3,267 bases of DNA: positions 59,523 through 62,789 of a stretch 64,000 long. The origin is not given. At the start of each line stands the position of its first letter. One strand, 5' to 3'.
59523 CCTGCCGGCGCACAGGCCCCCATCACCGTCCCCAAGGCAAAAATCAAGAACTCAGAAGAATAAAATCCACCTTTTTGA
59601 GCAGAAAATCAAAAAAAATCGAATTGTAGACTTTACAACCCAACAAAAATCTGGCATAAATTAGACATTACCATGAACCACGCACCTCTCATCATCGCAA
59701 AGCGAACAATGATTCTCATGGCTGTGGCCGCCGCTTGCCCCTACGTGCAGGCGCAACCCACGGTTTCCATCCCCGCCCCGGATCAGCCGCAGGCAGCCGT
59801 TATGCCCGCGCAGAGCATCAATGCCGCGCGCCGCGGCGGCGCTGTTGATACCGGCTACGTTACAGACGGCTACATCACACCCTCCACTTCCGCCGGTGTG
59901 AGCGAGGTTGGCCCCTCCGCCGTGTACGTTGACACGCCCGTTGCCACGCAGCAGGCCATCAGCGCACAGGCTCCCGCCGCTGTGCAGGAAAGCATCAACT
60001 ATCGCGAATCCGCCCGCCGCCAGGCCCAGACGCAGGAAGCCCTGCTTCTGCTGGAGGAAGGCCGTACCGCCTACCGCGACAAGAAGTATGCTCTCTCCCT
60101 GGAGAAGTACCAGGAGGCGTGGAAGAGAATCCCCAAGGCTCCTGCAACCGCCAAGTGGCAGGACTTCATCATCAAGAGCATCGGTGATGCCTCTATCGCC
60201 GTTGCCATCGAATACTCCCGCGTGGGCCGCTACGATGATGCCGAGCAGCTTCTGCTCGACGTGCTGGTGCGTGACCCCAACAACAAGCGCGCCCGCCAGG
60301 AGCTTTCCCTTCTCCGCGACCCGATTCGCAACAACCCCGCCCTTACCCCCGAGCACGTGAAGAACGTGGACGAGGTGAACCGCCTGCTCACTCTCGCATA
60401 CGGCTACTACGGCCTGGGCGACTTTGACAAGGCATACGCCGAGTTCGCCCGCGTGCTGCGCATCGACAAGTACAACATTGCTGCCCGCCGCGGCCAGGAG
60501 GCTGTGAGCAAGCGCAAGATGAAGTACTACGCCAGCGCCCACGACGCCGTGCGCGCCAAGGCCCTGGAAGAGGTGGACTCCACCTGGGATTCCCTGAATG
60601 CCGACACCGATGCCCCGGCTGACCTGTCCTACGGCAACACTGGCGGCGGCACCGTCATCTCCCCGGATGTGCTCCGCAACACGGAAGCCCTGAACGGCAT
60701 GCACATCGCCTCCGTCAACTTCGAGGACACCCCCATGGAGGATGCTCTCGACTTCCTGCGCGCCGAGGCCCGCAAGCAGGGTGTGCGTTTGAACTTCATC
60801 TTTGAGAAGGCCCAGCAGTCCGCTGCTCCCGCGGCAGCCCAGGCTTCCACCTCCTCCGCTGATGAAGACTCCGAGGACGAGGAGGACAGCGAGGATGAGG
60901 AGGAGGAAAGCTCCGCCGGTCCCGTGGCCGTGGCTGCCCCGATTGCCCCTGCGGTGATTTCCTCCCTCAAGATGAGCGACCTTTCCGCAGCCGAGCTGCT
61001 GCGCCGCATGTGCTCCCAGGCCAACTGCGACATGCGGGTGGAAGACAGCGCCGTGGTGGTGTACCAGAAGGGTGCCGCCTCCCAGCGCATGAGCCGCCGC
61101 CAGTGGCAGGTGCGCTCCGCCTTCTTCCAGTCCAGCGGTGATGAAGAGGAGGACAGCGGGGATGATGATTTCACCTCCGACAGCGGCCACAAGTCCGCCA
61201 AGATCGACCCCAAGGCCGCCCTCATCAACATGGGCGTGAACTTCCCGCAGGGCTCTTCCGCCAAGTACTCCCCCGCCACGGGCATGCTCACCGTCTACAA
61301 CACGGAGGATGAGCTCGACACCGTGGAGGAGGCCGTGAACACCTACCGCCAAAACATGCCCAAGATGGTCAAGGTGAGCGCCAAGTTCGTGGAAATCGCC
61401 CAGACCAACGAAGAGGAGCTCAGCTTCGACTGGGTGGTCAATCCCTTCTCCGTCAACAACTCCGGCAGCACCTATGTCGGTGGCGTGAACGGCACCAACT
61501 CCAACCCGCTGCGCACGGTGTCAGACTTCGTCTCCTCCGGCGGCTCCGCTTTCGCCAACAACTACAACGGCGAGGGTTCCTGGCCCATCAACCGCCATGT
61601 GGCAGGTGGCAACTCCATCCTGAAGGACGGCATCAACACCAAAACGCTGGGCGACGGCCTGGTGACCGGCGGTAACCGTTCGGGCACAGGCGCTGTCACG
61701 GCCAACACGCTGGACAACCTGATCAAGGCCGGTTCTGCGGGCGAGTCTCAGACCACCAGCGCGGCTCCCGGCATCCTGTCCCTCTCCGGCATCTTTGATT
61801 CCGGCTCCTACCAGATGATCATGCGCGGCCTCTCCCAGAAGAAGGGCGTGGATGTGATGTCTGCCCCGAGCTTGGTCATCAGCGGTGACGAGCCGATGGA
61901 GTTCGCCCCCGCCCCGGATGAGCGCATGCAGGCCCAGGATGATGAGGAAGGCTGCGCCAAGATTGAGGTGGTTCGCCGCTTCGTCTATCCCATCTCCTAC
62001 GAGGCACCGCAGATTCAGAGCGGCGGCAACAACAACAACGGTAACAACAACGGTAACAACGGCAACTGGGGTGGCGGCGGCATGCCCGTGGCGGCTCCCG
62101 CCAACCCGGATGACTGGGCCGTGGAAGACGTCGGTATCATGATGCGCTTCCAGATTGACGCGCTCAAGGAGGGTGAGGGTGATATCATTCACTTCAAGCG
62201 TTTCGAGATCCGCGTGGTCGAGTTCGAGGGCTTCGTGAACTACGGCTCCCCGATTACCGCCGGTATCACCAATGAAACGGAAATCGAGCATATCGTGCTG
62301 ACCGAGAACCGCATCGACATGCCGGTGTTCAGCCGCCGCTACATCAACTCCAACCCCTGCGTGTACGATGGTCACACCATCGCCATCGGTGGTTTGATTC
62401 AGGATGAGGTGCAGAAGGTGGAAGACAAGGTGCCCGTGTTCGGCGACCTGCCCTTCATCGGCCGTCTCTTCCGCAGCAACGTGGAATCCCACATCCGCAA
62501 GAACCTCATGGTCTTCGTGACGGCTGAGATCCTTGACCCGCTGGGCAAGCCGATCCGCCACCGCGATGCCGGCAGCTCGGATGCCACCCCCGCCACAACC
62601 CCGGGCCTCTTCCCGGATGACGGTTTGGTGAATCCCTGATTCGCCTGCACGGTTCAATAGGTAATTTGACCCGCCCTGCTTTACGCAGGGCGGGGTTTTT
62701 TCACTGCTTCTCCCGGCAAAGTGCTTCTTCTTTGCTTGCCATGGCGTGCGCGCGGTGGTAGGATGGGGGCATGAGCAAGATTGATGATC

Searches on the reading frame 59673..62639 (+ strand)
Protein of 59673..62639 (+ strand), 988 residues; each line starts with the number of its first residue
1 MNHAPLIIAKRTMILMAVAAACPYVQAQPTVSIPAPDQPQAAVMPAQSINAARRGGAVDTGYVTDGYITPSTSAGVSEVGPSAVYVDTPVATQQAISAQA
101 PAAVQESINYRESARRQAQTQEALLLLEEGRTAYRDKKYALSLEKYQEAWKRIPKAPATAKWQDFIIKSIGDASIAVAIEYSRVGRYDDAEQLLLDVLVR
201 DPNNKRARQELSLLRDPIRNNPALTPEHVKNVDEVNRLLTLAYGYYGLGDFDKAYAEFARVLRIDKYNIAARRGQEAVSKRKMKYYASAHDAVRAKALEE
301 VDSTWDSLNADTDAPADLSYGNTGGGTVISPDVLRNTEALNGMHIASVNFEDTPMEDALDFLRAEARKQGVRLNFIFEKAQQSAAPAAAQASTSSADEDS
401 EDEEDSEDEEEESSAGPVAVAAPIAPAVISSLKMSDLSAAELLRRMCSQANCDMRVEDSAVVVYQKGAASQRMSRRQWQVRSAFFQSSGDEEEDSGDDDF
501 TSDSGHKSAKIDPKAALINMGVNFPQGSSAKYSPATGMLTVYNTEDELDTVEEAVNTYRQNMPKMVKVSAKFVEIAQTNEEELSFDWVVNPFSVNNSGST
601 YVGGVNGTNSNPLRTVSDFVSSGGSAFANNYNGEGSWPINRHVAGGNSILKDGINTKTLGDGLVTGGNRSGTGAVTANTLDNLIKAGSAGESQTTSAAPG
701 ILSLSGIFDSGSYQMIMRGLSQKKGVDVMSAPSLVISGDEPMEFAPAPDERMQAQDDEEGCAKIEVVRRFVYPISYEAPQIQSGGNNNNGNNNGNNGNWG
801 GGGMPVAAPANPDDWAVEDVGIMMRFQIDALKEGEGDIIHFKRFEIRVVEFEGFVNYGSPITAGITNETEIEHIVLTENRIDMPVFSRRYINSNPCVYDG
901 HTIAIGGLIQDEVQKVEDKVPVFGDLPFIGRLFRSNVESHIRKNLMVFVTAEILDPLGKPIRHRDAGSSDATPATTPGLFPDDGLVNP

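Call 84: search_protein_families(library=pfam, proteins=[window:59673-62639:+], max_evalue=0.0001)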
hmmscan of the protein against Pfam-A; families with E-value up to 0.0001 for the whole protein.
window:59673-62639:+ (988 aa): 3 families
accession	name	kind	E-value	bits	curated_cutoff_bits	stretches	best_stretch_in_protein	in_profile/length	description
PF00263.26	Secretin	-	2.4e-20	73.3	27.5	1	878-954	92-168/169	Bacterial type II and III secretion system protein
PF07719.23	TPR_2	-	1.8e-07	31.2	27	0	238-267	4-33/34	Tetratricopeptide repeat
PF13428.12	TPR_14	-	1.3e-05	25.8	23.5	0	175-211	5-41/44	Tetratricopeptide repeat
